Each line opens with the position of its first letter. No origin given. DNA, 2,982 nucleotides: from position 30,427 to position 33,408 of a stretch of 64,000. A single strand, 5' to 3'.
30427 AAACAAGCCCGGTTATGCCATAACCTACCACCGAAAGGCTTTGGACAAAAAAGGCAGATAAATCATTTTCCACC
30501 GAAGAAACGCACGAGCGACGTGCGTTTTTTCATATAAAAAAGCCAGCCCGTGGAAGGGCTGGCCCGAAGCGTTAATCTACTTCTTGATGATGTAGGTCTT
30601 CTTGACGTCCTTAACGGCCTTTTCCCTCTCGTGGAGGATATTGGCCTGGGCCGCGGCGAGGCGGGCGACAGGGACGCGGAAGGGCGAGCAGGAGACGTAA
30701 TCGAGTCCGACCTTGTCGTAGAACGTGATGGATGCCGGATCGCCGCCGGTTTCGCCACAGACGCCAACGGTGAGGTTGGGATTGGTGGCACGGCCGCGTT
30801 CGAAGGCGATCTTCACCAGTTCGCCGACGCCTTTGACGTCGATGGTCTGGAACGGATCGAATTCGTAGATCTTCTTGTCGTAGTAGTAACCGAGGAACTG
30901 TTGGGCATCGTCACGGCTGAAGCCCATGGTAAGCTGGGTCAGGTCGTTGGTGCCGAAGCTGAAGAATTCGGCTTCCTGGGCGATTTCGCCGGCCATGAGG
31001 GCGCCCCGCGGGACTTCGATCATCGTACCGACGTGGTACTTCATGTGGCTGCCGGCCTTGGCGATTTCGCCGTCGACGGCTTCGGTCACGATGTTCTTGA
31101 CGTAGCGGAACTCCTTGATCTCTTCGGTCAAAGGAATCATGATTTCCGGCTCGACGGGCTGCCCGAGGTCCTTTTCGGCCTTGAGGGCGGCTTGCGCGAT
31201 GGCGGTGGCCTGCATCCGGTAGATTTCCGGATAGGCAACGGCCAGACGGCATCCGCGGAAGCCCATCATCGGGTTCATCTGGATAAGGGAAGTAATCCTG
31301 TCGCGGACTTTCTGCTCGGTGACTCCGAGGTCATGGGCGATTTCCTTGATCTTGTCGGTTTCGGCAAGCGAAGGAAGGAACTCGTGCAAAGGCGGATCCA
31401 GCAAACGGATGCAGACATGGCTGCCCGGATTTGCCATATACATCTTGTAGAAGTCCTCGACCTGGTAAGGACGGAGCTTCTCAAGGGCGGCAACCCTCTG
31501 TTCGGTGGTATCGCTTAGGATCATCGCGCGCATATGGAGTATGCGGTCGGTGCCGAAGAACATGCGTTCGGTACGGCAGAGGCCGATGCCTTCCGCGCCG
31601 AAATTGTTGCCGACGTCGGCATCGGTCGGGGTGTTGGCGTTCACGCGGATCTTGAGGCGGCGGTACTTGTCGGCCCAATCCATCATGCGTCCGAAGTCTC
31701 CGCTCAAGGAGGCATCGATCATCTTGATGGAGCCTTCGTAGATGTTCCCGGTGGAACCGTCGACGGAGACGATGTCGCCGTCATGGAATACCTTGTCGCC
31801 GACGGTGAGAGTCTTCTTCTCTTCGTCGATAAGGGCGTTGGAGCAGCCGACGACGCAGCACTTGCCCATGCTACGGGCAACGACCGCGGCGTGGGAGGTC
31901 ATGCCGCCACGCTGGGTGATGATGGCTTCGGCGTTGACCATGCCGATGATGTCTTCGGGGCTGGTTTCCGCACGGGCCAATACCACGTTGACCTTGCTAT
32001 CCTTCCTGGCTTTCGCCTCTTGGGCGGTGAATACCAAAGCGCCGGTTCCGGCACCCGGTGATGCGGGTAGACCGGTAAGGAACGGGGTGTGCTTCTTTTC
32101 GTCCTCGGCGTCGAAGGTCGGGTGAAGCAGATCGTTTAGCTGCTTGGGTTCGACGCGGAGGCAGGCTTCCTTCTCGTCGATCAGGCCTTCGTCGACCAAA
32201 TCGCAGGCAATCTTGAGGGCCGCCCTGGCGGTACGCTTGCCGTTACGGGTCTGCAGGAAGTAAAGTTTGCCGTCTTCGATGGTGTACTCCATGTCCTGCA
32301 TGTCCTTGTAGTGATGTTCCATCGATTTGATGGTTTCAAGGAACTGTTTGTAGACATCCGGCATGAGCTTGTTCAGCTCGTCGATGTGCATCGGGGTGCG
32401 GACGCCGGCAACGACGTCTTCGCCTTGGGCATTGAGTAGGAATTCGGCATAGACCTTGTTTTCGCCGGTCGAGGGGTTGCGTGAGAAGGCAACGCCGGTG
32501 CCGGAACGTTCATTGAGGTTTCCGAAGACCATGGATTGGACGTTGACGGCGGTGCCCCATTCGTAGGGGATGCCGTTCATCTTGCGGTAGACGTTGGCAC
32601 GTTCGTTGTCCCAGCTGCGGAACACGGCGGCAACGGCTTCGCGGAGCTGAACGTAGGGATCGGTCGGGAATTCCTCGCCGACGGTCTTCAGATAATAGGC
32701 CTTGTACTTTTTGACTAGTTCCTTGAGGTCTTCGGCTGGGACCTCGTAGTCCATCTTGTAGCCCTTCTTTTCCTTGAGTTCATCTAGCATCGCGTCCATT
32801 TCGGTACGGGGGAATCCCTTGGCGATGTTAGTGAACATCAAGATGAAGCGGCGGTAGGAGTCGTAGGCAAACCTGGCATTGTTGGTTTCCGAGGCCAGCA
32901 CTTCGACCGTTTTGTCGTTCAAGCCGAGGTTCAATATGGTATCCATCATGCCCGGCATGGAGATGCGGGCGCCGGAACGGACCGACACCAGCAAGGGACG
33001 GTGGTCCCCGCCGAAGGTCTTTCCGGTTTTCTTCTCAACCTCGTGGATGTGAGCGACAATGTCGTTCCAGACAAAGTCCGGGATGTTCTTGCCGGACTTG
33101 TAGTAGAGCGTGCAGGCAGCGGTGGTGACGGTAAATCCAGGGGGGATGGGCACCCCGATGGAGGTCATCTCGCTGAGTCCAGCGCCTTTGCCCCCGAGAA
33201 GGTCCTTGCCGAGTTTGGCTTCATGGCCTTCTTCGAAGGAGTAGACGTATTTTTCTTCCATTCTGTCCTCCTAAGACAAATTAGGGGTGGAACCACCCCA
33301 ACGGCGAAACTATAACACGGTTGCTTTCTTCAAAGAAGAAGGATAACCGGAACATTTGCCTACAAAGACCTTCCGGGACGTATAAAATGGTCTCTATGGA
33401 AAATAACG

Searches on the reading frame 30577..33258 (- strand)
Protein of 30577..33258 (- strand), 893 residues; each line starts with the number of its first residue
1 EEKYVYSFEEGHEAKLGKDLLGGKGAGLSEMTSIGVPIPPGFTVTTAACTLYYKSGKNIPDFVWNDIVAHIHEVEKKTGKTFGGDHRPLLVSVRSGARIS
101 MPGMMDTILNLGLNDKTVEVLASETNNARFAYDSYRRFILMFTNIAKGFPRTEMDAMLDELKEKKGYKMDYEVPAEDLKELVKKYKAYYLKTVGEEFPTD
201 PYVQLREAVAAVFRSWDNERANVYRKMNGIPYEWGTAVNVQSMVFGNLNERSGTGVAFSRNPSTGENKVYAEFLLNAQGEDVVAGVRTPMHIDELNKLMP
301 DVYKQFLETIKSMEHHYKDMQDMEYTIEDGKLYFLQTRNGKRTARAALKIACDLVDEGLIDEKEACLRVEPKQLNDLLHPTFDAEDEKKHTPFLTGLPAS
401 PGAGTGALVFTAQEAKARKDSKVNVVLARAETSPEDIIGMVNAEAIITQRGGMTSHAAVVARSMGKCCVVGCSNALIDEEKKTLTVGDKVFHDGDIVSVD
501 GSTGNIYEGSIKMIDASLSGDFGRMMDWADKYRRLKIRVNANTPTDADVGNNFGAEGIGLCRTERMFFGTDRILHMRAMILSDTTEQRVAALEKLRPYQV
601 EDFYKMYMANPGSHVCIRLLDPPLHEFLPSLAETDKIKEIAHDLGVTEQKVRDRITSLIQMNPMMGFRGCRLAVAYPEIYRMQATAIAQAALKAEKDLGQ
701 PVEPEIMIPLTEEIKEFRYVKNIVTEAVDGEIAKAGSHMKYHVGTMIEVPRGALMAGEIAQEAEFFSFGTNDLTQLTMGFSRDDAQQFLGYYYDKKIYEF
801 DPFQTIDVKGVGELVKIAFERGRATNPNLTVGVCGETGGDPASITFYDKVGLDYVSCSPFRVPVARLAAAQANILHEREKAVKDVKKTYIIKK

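Call 88: search_protein_families(library=pfam, proteins=[window:30577-33258:-], max_evalue=0.00001)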
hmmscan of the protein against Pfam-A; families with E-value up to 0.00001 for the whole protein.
window:30577-33258:- (893 aa): 3 families
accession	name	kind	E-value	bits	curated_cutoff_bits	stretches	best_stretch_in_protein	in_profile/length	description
PF02896.24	PEP-utilizers_C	-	1.3e-72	244.9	22.8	1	520-873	5-292/293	PEP-utilising enzyme, PEP-binding domain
PF01326.24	PPDK_N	-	3.9e-53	181.3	27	3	65-292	79-220/328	Pyruvate phosphate dikinase, AMP/ATP-binding domain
PF00391.29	PEP-utilizers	-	1.5e-24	85.8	23.1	1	424-504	4-72/72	PEP-utilising enzyme, mobile domain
